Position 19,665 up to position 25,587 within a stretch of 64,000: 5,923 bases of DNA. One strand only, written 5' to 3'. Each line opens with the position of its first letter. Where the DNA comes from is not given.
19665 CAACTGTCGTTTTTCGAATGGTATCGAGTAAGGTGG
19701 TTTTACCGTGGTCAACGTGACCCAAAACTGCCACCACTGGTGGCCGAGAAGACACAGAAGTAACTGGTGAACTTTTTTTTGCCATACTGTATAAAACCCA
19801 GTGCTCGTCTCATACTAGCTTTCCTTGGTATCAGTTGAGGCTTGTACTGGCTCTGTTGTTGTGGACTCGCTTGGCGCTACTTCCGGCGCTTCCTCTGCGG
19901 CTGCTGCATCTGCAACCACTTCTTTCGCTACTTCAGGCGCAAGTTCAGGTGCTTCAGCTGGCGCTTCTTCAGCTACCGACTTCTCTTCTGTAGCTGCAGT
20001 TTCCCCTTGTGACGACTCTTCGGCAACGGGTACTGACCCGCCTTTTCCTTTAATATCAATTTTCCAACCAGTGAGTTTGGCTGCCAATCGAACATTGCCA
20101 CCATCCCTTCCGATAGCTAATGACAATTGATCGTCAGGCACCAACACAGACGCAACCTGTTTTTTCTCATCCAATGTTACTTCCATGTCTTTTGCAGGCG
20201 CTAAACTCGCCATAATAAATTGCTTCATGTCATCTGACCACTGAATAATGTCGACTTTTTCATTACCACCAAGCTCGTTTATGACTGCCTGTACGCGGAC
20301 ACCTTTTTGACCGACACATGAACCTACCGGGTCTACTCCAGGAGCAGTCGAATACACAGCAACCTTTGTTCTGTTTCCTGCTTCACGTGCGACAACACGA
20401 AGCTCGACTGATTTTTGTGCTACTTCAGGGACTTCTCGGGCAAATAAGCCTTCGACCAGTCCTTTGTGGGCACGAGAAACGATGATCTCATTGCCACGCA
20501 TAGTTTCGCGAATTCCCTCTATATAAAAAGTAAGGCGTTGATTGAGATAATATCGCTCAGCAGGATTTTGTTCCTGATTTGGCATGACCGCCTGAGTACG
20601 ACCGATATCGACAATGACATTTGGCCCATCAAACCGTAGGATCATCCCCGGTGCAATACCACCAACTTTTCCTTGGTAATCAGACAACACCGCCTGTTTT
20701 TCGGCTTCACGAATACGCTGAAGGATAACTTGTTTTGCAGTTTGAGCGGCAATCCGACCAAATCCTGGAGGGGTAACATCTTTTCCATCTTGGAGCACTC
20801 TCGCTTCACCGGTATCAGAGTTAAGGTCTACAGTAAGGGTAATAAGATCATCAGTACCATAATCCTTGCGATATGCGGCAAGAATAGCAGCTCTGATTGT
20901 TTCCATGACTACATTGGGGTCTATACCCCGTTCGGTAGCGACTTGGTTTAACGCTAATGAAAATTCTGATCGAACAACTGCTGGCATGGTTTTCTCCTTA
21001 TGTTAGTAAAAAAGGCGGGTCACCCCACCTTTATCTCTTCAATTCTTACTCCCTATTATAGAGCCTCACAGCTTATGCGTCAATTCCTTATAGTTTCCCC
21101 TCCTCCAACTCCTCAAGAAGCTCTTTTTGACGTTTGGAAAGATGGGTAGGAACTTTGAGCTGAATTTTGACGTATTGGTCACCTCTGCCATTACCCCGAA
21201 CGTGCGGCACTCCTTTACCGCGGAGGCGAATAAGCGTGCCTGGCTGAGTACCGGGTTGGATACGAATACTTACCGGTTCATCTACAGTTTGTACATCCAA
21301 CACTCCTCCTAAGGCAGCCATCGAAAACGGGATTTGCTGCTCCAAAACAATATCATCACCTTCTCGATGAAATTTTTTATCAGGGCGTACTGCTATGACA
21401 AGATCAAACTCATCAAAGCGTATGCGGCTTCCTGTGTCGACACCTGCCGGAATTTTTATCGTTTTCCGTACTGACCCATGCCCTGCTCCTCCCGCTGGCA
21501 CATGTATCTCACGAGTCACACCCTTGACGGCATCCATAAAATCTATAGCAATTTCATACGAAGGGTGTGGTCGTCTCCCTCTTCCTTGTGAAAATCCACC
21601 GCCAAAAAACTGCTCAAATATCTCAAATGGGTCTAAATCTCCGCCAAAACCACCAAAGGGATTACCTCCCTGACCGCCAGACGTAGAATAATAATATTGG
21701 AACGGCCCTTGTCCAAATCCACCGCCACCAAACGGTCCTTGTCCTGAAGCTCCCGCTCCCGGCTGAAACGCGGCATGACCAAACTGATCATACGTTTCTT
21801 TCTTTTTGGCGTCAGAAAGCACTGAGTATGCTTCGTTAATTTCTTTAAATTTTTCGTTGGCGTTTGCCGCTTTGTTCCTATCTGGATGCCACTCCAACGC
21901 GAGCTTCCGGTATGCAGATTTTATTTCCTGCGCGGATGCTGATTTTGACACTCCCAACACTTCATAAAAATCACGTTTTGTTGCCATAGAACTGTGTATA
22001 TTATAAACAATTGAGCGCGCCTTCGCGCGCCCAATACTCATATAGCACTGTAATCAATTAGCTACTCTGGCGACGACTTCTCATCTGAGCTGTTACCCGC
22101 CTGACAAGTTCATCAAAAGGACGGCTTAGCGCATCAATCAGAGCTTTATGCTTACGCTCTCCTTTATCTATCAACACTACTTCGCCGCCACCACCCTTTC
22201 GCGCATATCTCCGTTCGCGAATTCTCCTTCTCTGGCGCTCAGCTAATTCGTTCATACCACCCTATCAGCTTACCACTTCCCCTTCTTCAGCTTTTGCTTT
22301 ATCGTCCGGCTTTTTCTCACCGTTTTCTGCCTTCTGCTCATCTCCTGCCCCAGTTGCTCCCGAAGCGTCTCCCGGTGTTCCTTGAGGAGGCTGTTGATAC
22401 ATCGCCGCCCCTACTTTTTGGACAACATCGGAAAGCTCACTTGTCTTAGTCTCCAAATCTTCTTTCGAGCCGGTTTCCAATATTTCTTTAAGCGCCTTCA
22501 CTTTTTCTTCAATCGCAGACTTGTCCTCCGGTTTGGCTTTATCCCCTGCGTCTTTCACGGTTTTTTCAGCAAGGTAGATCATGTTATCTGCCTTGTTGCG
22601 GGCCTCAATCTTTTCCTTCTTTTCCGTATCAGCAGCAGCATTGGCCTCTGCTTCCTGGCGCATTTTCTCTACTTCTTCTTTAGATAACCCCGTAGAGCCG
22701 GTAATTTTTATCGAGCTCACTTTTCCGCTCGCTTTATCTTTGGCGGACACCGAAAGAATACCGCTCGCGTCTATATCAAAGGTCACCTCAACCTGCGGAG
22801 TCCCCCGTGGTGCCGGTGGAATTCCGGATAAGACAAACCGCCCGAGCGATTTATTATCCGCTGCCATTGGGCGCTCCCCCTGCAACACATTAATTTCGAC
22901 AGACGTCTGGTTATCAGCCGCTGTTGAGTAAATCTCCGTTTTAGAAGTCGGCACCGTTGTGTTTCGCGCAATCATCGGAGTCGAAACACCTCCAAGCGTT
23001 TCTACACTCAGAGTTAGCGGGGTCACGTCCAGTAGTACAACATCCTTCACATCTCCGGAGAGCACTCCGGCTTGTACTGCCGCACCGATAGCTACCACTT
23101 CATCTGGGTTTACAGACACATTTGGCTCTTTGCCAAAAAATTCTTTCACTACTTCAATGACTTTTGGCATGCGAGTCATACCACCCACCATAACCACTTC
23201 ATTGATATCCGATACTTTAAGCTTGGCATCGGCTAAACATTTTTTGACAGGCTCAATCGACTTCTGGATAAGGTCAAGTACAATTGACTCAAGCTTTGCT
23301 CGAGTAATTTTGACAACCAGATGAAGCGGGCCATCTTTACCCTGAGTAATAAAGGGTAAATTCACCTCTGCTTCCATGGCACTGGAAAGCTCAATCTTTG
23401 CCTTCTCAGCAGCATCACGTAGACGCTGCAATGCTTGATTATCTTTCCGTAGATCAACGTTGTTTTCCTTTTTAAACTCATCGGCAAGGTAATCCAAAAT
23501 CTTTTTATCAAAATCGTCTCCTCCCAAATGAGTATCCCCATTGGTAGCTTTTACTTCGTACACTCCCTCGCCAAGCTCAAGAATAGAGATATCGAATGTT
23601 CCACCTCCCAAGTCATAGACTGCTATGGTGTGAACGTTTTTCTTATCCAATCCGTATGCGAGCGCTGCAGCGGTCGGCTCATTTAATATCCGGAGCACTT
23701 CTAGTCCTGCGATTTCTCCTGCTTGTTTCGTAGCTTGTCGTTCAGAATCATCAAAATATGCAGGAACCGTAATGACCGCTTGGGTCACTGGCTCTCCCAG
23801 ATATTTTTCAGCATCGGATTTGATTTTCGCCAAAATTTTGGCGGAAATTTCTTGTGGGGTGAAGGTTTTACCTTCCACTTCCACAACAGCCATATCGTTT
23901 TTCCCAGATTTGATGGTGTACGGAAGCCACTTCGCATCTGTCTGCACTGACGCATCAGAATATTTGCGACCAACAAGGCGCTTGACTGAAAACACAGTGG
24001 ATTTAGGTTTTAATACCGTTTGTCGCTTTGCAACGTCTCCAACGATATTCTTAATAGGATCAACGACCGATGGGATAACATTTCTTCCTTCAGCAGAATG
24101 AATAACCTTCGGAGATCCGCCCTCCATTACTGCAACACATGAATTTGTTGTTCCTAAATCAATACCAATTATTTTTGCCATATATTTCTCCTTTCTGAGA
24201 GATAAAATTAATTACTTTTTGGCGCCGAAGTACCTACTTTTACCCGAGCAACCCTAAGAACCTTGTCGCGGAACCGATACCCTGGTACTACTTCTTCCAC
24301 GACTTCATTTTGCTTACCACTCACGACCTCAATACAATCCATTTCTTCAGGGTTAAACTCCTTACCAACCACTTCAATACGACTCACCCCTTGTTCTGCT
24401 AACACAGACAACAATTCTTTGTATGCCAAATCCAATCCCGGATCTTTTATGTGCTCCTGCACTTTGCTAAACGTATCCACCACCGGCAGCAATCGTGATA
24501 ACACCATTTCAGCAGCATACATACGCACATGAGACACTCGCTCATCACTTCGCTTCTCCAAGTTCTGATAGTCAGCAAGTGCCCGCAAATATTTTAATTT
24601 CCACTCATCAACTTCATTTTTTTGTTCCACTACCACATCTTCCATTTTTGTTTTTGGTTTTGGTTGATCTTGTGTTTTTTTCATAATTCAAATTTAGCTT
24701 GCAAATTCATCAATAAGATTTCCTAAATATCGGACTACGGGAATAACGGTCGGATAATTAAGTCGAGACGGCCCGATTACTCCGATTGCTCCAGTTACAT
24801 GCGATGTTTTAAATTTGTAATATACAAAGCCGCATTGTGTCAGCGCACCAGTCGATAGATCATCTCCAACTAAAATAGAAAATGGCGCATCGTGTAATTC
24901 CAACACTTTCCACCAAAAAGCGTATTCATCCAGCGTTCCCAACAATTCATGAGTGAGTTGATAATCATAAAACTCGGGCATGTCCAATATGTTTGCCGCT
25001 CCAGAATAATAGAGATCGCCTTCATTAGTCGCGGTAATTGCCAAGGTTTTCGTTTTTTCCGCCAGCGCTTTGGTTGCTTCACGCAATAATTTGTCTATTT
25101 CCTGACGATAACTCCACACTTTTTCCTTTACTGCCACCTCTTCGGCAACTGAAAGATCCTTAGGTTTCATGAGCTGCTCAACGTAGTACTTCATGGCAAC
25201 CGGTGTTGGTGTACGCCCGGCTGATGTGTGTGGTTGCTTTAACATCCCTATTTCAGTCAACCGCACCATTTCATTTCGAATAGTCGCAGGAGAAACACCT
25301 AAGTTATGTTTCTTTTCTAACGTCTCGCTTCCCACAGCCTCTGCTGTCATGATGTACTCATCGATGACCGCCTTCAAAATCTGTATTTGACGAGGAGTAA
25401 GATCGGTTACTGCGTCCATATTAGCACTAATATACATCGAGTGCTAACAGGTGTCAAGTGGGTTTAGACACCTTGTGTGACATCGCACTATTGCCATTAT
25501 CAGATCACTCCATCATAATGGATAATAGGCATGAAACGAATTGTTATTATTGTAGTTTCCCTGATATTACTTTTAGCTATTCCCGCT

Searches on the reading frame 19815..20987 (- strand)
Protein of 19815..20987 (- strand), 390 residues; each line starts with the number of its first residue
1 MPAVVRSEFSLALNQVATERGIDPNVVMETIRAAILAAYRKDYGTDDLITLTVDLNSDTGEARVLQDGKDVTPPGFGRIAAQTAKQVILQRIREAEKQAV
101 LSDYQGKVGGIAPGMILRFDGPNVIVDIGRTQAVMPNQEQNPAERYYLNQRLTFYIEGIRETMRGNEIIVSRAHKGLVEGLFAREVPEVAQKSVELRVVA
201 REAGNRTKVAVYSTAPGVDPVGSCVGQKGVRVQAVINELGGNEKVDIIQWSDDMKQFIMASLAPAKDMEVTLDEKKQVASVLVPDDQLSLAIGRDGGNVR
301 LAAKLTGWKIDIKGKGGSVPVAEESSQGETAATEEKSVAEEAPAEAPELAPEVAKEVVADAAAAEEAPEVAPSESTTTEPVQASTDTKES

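Call 31: search_protein_families(library=pfam, proteins=[window:19815-20987:-], max_evalue=0.001)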
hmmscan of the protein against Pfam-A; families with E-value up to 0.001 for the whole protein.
window:19815-20987:- (390 aa): 3 families
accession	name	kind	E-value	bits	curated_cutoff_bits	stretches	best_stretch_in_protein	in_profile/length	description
PF13184.12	KH_5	-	2.6e-25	88.8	27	1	203-270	1-67/69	NusA-like KH domain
PF08529.16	NusA_N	-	3.3e-19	69.7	23.8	2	8-67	1-58/119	NusA N-terminal domain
PF23095.1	KH_NusA_C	-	0.00093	19.6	34.2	0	285-312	7-34/59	Transcription termination/antitermination protein NusA, KH domain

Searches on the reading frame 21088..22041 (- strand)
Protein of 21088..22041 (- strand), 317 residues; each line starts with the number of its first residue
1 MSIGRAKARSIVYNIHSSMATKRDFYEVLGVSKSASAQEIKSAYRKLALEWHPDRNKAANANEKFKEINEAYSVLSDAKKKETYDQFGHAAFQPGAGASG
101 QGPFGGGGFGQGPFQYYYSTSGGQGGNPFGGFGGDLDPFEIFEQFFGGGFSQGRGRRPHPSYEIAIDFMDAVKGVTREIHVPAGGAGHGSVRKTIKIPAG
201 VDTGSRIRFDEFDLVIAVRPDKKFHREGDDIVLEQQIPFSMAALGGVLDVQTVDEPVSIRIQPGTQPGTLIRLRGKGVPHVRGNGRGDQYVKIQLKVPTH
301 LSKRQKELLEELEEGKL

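Call 31: search_protein_families(library=pfam, proteins=[window:21088-22041:-], max_evalue=0.001)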
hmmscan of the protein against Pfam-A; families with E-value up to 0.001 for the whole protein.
window:21088-22041:- (317 aa): 2 families
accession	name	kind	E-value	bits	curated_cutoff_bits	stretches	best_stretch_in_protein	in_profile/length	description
PF01556.23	DnaJ_C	-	2.2e-33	115.9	26.6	1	162-298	3-152/152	DnaJ C terminal domain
PF00226.36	DnaJ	-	9.2e-28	96.6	27.8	1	24-85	1-63/63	DnaJ domain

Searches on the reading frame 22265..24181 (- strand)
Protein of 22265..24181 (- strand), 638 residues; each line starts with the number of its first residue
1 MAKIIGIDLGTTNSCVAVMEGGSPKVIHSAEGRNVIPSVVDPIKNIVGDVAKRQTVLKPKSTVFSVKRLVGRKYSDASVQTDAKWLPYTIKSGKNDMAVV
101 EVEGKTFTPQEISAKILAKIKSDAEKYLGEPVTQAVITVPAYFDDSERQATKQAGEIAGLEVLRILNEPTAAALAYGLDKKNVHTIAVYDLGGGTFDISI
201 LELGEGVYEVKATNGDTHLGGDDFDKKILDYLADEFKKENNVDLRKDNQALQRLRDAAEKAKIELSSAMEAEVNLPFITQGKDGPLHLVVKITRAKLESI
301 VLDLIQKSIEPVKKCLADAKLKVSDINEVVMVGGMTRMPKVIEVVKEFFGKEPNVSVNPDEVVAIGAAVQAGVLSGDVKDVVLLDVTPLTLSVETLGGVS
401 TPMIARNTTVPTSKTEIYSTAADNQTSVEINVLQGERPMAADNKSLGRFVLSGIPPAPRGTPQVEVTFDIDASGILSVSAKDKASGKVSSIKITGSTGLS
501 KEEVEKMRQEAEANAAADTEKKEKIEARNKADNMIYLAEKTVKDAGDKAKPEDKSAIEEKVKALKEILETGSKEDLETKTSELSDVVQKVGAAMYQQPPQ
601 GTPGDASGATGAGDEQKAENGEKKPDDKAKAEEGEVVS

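Call 31: search_protein_families(library=pfam, proteins=[window:22265-24181:-], max_evalue=0.001)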
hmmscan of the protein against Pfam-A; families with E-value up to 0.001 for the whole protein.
window:22265-24181:- (638 aa): 3 families
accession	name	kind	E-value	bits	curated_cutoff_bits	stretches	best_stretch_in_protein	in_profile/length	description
PF00012.26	HSP70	-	1.2e-252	839.9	20.6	1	4-596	1-599/599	Hsp70 protein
PF06723.19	MreB_Mbl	-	2.3e-19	69.9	27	1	112-368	73-316/327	MreB/Mbl protein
PF14450.12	FtsA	-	2.3e-05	25.2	31.8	0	189-355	3-109/127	Cell division protein FtsA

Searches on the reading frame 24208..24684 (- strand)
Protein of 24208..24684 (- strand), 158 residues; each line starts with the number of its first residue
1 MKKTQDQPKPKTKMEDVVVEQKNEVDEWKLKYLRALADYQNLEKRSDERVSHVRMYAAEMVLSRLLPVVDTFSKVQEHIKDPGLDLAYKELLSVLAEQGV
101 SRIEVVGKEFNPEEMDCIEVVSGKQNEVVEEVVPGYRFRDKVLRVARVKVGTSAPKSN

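Call 31: search_protein_families(library=pfam, proteins=[window:24208-24684:-], max_evalue=0.001)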
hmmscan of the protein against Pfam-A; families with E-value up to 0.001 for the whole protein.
window:24208-24684:- (158 aa): 1 family
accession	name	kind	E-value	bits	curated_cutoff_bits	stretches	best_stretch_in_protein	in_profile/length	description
PF01025.24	GrpE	-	1.1e-29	103.7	25.8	1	7-151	9-164/165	GrpE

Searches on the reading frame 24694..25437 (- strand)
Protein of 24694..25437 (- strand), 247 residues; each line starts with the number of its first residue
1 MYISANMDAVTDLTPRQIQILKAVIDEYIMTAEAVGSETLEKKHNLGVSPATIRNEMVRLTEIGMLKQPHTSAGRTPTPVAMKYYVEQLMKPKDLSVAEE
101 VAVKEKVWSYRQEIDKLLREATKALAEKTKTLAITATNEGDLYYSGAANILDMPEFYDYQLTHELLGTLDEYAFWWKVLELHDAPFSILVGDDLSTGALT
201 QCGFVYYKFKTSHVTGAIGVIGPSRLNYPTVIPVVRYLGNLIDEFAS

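Call 31: search_protein_families(library=pfam, proteins=[window:24694-25437:-], max_evalue=0.001)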
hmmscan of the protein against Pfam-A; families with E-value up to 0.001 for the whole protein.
window:24694-25437:- (247 aa): 2 families
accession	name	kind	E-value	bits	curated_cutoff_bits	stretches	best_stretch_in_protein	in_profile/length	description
PF01628.27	HrcA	-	1e-18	68.6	22.2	1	89-232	81-215/215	HrcA protein C terminal domain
PF03444.21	HrcA_DNA-bdg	-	0.00016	21.7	21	1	12-82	1-70/79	Winged helix-turn-helix transcription repressor, HrcA DNA-binding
